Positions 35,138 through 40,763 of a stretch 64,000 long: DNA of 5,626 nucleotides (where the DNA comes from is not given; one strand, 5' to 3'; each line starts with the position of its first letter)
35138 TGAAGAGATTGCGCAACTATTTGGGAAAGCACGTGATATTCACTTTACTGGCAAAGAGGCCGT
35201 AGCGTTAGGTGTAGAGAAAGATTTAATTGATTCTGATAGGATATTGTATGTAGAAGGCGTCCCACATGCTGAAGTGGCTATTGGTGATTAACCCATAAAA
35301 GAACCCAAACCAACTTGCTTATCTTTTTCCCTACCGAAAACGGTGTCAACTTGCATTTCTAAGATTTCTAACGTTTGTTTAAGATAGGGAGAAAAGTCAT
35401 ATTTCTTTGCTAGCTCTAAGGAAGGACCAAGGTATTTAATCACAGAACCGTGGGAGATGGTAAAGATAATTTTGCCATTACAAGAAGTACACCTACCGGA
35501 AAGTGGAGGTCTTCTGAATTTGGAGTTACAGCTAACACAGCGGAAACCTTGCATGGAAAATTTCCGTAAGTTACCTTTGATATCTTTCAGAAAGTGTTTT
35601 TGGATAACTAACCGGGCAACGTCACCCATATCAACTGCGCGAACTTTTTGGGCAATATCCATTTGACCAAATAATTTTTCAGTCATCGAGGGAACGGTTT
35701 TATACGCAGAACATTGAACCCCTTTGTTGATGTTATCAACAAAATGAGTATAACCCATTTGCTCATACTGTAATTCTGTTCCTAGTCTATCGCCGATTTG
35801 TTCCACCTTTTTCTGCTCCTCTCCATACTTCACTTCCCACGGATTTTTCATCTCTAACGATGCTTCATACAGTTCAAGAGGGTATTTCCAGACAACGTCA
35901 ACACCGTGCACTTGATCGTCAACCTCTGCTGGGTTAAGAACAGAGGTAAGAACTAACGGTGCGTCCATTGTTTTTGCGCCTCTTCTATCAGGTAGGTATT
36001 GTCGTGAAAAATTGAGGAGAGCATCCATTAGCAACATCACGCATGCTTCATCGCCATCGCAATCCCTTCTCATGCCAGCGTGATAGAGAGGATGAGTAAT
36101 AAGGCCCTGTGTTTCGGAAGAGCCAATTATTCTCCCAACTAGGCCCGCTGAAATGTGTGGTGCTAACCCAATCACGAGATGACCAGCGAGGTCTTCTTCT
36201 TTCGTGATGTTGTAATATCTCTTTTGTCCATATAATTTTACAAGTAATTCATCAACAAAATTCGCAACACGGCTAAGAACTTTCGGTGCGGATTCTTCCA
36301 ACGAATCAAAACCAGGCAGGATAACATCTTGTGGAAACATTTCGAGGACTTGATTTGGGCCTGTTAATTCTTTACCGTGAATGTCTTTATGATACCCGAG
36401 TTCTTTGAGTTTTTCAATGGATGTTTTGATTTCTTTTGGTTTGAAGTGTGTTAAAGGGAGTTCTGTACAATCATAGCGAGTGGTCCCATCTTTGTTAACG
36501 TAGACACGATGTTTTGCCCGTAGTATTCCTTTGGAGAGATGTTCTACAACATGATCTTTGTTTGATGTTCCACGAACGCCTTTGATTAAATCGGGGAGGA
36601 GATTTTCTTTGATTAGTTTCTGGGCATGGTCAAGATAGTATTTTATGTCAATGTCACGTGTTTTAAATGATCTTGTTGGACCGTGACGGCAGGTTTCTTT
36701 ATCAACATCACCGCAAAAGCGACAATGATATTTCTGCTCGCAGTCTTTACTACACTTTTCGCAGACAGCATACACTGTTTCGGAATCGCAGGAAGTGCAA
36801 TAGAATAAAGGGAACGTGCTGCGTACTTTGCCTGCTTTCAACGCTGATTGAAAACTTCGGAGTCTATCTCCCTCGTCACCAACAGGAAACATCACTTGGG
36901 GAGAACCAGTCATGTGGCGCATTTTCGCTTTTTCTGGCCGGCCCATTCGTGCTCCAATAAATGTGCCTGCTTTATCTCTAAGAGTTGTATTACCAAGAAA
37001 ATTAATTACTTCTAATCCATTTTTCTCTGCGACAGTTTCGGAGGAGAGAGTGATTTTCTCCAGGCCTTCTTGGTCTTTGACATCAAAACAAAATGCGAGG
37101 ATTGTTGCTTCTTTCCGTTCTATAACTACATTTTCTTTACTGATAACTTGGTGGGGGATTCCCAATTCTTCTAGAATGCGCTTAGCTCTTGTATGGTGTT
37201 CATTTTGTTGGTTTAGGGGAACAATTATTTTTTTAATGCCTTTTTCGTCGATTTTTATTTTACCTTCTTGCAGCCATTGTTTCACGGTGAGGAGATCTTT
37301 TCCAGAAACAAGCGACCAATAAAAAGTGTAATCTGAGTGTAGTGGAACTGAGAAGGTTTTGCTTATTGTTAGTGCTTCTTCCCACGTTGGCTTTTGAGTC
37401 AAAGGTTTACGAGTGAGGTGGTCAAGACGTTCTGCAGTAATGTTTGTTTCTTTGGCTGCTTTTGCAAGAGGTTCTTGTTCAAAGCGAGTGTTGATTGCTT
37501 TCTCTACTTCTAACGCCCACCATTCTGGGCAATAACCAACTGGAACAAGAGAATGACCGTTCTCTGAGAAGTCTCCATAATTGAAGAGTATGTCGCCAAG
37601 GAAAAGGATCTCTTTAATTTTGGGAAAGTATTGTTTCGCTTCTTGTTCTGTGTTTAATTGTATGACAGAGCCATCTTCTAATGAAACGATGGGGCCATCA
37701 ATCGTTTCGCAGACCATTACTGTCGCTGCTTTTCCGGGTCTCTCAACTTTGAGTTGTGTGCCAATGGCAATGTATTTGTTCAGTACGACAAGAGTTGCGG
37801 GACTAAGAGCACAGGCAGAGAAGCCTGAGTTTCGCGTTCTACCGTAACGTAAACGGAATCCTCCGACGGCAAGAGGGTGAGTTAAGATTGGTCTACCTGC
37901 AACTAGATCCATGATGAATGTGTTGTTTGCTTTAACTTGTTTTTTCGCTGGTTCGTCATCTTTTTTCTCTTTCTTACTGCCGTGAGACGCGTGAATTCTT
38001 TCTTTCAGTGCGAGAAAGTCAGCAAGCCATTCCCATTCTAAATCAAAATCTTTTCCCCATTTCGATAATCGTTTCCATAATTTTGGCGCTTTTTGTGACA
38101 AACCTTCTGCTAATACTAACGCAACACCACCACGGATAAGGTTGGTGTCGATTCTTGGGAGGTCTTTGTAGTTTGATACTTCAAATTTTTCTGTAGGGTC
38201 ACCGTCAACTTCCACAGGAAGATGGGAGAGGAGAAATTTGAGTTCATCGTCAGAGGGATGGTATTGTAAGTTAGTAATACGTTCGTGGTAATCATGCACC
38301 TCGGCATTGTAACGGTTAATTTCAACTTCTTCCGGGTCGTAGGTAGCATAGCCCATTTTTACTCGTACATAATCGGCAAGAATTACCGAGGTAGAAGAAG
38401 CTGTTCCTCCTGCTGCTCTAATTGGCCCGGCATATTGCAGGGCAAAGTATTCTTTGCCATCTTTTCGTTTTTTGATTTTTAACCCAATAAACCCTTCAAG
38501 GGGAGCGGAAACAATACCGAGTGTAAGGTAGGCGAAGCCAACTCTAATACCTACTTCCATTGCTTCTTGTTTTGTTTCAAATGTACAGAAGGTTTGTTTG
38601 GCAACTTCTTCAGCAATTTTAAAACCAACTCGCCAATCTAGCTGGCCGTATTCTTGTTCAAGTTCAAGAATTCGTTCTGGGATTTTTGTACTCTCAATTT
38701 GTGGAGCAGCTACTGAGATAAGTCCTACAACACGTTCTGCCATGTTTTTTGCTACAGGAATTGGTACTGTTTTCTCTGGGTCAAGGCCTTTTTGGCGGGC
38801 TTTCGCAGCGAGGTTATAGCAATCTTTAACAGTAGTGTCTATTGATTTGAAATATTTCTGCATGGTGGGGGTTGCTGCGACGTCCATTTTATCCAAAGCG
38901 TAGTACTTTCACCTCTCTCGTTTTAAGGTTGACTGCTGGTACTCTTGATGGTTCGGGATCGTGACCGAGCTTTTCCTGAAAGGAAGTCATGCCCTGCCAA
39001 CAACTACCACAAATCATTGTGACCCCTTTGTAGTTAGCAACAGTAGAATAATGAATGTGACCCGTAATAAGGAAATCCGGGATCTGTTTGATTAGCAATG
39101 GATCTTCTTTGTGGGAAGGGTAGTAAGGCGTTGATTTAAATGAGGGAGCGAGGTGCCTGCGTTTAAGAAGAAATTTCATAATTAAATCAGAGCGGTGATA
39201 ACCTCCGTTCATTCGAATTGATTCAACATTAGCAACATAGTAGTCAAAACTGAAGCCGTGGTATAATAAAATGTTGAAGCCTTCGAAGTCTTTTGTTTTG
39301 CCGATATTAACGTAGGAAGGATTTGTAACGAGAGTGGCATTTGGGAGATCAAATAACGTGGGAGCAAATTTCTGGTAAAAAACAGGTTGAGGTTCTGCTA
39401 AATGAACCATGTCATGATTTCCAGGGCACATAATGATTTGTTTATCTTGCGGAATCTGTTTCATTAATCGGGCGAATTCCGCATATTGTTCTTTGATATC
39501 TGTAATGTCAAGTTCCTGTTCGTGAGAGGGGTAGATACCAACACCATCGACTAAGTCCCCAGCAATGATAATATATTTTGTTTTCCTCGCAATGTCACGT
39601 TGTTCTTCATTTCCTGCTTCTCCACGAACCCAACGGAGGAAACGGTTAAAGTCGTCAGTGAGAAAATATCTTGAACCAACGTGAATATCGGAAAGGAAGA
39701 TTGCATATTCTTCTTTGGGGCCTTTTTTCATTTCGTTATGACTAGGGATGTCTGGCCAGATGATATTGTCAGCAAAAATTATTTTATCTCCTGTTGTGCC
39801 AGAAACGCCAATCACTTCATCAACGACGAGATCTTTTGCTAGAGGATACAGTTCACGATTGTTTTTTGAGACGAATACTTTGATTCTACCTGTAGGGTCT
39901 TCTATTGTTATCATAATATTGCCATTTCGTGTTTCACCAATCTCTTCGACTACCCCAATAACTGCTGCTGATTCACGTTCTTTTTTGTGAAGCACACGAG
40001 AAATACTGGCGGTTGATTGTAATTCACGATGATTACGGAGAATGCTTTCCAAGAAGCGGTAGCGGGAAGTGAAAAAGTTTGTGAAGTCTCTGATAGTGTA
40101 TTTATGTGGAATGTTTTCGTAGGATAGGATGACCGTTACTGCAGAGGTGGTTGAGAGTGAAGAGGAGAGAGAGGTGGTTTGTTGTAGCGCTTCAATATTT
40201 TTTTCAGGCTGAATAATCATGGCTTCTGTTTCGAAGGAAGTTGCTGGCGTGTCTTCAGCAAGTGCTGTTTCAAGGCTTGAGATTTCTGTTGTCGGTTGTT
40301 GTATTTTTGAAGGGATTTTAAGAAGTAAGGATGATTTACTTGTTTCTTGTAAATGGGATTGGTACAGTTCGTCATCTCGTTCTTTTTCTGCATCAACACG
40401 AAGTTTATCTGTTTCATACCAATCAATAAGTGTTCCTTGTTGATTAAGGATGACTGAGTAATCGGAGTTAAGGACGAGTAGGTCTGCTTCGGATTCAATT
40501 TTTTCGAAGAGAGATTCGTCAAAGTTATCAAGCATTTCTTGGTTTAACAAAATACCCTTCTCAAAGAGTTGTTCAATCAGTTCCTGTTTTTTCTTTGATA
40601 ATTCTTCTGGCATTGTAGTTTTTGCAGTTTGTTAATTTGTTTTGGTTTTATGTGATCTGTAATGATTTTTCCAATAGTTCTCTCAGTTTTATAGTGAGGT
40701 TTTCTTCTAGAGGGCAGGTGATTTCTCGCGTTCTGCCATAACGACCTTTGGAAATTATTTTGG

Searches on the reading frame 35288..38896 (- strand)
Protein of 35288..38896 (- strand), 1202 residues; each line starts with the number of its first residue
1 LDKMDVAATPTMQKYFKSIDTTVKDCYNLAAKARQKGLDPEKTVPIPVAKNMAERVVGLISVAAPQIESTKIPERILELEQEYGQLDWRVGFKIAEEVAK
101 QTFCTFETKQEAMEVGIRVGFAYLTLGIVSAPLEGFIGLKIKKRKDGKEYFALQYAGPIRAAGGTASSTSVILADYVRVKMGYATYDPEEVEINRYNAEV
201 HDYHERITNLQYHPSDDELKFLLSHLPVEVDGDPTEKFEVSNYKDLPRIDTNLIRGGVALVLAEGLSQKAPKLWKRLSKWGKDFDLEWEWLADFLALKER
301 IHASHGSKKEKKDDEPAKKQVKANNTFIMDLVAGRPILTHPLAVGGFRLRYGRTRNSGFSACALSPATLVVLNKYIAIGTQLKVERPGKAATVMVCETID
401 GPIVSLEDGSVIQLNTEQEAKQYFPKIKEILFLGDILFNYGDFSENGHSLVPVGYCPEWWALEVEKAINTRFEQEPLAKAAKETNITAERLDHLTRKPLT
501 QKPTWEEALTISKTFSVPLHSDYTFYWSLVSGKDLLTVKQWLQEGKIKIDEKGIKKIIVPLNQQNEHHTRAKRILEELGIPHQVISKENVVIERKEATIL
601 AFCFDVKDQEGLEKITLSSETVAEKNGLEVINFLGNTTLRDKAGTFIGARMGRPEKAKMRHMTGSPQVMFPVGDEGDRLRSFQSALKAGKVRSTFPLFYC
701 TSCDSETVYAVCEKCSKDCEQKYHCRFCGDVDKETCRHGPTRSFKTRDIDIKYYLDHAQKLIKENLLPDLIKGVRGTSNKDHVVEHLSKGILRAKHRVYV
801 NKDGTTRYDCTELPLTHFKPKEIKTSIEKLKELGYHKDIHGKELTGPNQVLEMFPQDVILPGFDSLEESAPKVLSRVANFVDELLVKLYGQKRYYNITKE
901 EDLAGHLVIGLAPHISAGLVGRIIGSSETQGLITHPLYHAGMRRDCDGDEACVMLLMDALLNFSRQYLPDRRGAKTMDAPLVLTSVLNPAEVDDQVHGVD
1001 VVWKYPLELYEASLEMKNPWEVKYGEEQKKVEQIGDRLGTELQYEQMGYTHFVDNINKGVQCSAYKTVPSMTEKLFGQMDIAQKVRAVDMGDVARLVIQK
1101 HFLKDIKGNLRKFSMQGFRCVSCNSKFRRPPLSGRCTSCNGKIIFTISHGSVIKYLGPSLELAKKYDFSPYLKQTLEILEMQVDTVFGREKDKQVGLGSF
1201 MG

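Call 3: search_protein_families(library=pfam, proteins=[window:35288-38896:-])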
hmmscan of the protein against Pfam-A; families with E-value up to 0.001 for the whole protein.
window:35288-38896:- (1202 aa): 3 families
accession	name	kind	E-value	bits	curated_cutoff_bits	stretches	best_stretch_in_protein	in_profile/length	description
PF24846.1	PolC_DP2_cat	-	1.4e-116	389.1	24.3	1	769-1074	6-299/299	DNA polymerase II large subunit DP2, catalytic domain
PF24844.1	PolC_DP2_central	-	2.7e-112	375.8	24.3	1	317-729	4-367/372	DNA polymerase II large subunit DP2, central domain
PF03833.19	PolC_DP2_N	-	1.5e-87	293.6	24.3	1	14-295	1-269/271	DNA polymerase II large subunit DP2, N-terminal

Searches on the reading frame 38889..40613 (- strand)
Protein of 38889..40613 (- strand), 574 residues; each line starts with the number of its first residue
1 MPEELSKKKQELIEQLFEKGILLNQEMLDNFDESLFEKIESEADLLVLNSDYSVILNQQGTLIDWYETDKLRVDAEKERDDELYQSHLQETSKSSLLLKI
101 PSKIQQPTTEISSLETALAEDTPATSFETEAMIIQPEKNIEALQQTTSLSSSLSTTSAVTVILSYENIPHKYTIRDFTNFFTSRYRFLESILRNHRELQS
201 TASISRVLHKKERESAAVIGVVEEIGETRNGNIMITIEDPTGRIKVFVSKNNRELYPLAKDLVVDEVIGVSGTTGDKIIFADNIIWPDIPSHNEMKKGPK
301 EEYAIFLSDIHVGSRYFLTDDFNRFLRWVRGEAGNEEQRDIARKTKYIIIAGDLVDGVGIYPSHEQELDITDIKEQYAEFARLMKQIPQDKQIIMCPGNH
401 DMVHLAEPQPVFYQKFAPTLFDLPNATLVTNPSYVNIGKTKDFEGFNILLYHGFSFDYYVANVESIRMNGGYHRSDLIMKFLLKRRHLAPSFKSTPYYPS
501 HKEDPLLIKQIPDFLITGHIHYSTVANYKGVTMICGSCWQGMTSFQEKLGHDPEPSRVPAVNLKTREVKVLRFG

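Call 3: search_protein_families(library=pfam, proteins=[window:38889-40613:-])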
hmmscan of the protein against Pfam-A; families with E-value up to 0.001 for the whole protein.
window:38889-40613:- (574 aa): 3 families
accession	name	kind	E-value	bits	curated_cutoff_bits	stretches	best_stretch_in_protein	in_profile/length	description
PF00149.33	Metallophos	-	6.9e-13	49.9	21.5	1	305-522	4-190/191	Calcineurin-like phosphoesterase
PF04042.21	DNA_pol_E_B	-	5.5e-11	42.7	29.1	1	305-519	2-203/210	DNA polymerase alpha/epsilon subunit B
PF01336.31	tRNA_anti-codon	-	3.6e-06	27.3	27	1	218-273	3-56/75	OB-fold nucleic acid binding domain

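Call 38: search_protein_families(library=ncbifam, proteins=[window:38889-40613:-], max_evalue=0.01)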
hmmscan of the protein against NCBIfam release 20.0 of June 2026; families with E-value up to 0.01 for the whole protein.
window:38889-40613:- (574 aa): 7 families
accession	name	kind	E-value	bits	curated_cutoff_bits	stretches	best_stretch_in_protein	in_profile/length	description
NF003118.0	PRK04036.1-3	equivalog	4.7e-137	457.8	445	1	122-573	47-479/481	DNA-directed DNA polymerase II small subunit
NF003120.0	PRK04036.1-5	equivalog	7.7e-128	427.3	671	1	13-573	6-546/547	DNA-directed DNA polymerase II small subunit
NF003119.0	PRK04036.1-4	equivalog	6.9e-102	341.8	823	1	98-571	122-579/590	DNA-directed DNA polymerase II small subunit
NF003117.0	PRK04036.1-2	equivalog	4.5e-92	309.5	993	1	174-573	254-644/650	DNA-directed DNA polymerase II small subunit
NF003116.0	PRK04036.1-1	equivalog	8.7e-91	305.1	425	1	121-573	102-529/530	DNA-directed DNA polymerase II small subunit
NF053862.1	DS9_1_antiphage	equivalog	0.00013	20.9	420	1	300-409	192-296/486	anti-phage phosphoesterase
TIGR00619.1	sbcd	subfamily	0.0038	17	77.65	1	306-404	5-89/252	exonuclease subunit SbcD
